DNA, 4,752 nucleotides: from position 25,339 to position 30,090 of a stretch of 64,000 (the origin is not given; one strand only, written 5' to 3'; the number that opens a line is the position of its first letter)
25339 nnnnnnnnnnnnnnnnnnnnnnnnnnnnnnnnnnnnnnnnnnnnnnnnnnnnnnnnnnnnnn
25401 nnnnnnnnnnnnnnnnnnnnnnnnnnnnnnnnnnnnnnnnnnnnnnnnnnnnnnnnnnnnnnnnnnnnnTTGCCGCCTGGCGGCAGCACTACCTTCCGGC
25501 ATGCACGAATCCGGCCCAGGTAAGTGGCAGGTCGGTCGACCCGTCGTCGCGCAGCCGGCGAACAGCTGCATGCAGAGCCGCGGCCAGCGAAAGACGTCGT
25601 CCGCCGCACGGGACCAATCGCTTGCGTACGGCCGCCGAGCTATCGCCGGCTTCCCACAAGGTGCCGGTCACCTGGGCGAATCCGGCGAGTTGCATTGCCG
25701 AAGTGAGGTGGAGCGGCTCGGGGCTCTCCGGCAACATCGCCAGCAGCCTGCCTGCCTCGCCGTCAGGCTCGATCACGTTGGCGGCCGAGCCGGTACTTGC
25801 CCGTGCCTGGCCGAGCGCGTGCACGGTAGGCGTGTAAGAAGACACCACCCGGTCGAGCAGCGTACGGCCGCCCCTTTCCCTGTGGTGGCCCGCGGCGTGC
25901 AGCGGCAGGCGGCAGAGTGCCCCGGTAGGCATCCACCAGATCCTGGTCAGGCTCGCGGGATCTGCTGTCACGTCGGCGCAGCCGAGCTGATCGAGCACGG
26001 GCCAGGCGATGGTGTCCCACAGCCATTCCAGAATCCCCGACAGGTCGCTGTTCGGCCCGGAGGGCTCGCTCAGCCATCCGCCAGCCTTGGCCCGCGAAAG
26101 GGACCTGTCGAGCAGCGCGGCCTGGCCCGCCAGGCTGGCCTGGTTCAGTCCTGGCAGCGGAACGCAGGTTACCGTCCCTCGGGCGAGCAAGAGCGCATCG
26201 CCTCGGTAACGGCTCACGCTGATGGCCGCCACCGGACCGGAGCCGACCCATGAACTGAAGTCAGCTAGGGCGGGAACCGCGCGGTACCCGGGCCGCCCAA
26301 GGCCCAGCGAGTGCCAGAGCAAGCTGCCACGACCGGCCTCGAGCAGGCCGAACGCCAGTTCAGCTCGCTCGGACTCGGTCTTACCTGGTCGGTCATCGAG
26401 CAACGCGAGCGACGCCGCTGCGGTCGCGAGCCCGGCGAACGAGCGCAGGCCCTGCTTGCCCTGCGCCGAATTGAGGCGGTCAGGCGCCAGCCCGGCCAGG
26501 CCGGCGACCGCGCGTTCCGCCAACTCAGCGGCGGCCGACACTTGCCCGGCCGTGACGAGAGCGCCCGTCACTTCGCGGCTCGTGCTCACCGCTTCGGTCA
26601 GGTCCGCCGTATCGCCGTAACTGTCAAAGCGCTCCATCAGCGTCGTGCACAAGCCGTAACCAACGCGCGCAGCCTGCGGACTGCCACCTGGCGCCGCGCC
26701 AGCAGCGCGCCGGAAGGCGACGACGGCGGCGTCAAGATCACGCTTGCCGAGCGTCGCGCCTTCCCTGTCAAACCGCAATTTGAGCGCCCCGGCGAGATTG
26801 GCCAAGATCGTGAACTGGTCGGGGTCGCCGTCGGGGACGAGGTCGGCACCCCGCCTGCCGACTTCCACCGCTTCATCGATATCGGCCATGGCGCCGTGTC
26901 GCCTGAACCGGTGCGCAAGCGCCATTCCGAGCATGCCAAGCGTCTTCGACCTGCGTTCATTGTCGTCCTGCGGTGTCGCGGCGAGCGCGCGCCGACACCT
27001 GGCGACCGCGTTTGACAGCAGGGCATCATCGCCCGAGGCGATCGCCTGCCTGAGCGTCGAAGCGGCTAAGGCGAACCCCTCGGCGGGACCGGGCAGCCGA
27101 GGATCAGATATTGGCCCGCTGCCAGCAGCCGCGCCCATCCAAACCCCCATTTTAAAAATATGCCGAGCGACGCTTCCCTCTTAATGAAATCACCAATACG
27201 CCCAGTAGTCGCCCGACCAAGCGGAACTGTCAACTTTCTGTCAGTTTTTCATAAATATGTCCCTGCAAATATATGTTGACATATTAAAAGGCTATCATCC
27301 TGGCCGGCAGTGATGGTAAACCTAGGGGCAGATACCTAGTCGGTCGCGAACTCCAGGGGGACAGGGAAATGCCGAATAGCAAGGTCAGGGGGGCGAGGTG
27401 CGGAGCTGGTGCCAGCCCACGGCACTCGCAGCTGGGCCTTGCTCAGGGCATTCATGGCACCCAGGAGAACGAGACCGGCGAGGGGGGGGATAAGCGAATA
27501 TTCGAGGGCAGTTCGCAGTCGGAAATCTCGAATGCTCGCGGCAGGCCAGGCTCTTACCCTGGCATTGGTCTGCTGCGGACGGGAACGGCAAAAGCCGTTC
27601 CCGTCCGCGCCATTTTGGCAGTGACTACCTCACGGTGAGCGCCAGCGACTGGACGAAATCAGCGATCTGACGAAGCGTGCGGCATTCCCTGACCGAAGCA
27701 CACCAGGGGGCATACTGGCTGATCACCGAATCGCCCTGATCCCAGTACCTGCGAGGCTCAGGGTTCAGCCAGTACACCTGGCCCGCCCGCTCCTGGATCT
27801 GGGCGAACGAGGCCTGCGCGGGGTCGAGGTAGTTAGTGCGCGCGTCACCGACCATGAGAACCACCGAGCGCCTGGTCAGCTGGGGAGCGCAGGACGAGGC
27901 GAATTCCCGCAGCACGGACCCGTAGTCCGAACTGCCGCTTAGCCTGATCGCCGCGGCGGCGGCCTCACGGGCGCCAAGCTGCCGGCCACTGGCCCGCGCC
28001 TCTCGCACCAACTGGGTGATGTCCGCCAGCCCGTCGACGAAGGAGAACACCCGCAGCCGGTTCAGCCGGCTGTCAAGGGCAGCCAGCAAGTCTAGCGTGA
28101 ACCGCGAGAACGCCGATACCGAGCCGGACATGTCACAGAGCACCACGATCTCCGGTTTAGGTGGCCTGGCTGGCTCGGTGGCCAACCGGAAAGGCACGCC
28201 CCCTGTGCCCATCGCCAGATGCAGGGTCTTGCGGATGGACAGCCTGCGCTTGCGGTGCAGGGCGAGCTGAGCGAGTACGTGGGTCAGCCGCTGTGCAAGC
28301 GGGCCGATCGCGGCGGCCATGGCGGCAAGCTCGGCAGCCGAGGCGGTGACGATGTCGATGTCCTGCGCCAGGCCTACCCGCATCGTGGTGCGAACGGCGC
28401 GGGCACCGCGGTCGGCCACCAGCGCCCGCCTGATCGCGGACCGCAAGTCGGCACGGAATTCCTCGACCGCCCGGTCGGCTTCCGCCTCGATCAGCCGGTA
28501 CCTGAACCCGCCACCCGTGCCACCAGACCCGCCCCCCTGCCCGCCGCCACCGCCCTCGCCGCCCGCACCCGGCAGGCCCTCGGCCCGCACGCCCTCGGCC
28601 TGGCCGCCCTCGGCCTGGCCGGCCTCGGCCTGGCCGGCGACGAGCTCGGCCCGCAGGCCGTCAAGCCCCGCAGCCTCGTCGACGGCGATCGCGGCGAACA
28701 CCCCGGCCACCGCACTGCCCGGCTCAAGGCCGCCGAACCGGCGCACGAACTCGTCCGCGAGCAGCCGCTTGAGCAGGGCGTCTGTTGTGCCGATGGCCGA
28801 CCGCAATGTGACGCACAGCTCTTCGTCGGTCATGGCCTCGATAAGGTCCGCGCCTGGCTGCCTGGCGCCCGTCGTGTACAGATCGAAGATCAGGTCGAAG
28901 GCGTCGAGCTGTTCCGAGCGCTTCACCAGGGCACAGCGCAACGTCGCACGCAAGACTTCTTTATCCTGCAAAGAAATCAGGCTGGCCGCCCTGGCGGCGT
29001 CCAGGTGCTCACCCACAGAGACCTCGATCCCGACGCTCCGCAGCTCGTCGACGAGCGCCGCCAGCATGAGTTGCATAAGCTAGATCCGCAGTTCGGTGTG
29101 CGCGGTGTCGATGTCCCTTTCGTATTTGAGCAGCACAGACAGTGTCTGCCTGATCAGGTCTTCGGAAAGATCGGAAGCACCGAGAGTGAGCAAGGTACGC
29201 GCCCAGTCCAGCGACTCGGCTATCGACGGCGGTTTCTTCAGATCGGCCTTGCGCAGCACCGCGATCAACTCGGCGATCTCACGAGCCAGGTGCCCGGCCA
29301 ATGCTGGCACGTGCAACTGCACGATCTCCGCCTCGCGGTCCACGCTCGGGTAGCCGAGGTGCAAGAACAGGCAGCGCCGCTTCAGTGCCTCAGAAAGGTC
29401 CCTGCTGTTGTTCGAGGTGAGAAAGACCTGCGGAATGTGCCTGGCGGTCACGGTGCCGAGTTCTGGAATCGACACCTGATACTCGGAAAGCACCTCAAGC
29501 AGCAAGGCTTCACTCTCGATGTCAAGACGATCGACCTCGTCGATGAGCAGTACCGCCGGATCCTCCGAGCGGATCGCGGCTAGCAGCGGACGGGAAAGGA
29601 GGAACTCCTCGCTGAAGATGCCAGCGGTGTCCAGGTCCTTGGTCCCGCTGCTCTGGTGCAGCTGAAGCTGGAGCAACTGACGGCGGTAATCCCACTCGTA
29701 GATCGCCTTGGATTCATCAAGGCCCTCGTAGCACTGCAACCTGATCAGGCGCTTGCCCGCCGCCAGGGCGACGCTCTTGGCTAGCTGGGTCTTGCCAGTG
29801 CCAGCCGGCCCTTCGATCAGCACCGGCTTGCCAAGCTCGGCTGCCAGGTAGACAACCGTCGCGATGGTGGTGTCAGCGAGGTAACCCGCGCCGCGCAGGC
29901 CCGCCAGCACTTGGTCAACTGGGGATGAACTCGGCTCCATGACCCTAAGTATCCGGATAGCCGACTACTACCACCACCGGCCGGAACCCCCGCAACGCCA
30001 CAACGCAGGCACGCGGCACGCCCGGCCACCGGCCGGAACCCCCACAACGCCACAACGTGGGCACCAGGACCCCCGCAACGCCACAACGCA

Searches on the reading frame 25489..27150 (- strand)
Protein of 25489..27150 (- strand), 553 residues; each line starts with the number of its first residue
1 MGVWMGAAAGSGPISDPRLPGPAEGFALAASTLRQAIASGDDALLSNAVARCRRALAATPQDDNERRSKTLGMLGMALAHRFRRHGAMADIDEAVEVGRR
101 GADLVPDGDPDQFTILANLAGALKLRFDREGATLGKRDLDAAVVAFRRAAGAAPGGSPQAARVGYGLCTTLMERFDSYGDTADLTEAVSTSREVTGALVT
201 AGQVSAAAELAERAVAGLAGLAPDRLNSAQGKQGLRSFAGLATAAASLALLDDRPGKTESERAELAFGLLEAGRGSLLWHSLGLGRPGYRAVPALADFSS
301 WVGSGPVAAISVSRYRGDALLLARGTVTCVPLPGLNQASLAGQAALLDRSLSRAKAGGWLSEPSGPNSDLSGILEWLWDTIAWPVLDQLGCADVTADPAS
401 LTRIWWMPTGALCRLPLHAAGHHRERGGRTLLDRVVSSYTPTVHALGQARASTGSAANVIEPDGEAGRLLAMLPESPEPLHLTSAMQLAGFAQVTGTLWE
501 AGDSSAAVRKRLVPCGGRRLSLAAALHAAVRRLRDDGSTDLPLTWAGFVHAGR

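Call 8: search_protein_families(library=pfam, proteins=[window:25489-27150:-], max_evalue=0.001)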
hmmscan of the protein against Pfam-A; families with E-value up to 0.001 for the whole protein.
window:25489-27150:- (553 aa): 1 family
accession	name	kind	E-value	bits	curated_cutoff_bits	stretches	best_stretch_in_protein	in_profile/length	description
PF12770.12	CHAT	-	3.5e-13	50.1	24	2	374-459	4-79/289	CHAT domain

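Call 59: search_protein_families(library=pfam, proteins=[window:25492-27150:-], max_evalue=1)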
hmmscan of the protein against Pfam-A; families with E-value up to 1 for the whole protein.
window:25492-27150:- (553 aa): 3 families
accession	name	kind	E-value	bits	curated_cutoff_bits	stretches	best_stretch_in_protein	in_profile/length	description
PF12770.12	CHAT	-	3.5e-13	50.1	24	2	374-459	4-79/289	CHAT domain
PF13374.12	TPR_10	-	0.0034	17.8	27.5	1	70-100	4-34/42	Tetratricopeptide repeat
PF17874.7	TPR_MalT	-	0.0069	16.1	45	1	46-101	18-73/336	MalT-like TPR region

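Call 62: search_protein_families(library=ncbifam, proteins=[window:25489-27150:-], max_evalue=0.001)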
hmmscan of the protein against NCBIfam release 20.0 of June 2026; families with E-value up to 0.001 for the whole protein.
window:25489-27150:- (553 aa): 0 families

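Call 89: search_protein_families(library=padloc, proteins=[window:25492-27150:-], max_evalue=0.01)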
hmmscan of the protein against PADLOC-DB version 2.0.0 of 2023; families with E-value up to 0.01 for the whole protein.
window:25492-27150:- (553 aa): 0 families

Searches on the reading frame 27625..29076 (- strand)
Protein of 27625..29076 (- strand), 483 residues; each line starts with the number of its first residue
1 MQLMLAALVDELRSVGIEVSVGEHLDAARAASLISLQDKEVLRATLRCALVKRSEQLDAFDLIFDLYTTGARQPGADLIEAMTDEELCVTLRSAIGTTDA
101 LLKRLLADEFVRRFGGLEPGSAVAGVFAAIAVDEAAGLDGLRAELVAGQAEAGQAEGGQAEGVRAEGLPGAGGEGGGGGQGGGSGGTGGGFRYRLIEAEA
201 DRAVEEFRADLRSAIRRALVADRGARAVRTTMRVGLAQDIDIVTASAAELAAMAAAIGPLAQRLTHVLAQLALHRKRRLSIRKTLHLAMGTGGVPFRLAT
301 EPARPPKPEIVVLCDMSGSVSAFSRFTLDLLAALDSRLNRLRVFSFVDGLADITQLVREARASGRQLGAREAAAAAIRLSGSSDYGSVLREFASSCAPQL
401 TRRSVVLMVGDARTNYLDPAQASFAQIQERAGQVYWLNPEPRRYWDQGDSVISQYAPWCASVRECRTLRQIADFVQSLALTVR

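Call 62: search_protein_families(library=ncbifam, proteins=[window:27625-29076:-], max_evalue=0.001)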
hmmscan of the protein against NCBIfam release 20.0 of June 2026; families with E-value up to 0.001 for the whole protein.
window:27625-29076:- (483 aa): 1 family
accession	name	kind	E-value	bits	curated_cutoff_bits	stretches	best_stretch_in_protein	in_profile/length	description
NF047783.1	VWA_dom_MadC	equivalog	6.1e-49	167.2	600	2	274-479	291-494/498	MadC family VWA domain-containing protein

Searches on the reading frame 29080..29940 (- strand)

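Call 62: search_protein_families(library=ncbifam, proteins=[window:29080-29940:-], max_evalue=0.001)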
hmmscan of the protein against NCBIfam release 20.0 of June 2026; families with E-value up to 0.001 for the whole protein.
window:29080-29940:- (286 aa): 12 families
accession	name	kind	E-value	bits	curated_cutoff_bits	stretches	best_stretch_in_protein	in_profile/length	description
NF047784.1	MadB_ATPase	equivalog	2e-93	312.8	475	1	8-284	4-297/298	MadB family AAA-type ATPase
TIGR02640.1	gas_vesic_GvpN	equivalog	1.6e-10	40.9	266.8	1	31-245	17-231/262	gas vesicle protein GvpN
NF003069.1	PRK03992.1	subfamily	1.4e-05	24.4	500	1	38-70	166-198/379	proteasome-activating nucleotidase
NF038308.1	RNA_repair_RtcR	equivalog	2e-05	23.7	650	1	25-57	192-224/530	RNA repair transcriptional activator RtcR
NF047748.1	PrtsmActNtasePan1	equivalog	4e-05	22.8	750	0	39-70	184-215/405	proteasome-activating nucleotidase Pan1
TIGR01242.2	TIGR01242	subfamily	0.00013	21.1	500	0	37-68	148-179/362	proteasome-activating nucleotidase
TIGR00635.1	ruvB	equivalog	0.00018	20.6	299.05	0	121-227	77-188/305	Holliday junction branch migration DNA helicase RuvB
NF047747.1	PrtsmActNtasePan2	equivalog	0.00026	20.4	700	0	39-69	187-217/397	proteasome-activating nucleotidase Pan2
NF000868.0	PRK00080.1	equivalog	0.00039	19.4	282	0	39-64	53-78/330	Holliday junction branch migration DNA helicase RuvB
TIGR01243.1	CDC48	subfamily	0.00055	18.4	802.65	0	34-69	209-244/733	CDC48 family AAA ATPase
TIGR00763.1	lon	equivalog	0.00072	18.1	608.05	0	37-69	353-385/795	endopeptidase La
NF011695.0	PRK15115.1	equivalog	0.00082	18.2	763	0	39-246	160-341/445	two-component system response regulator GlrR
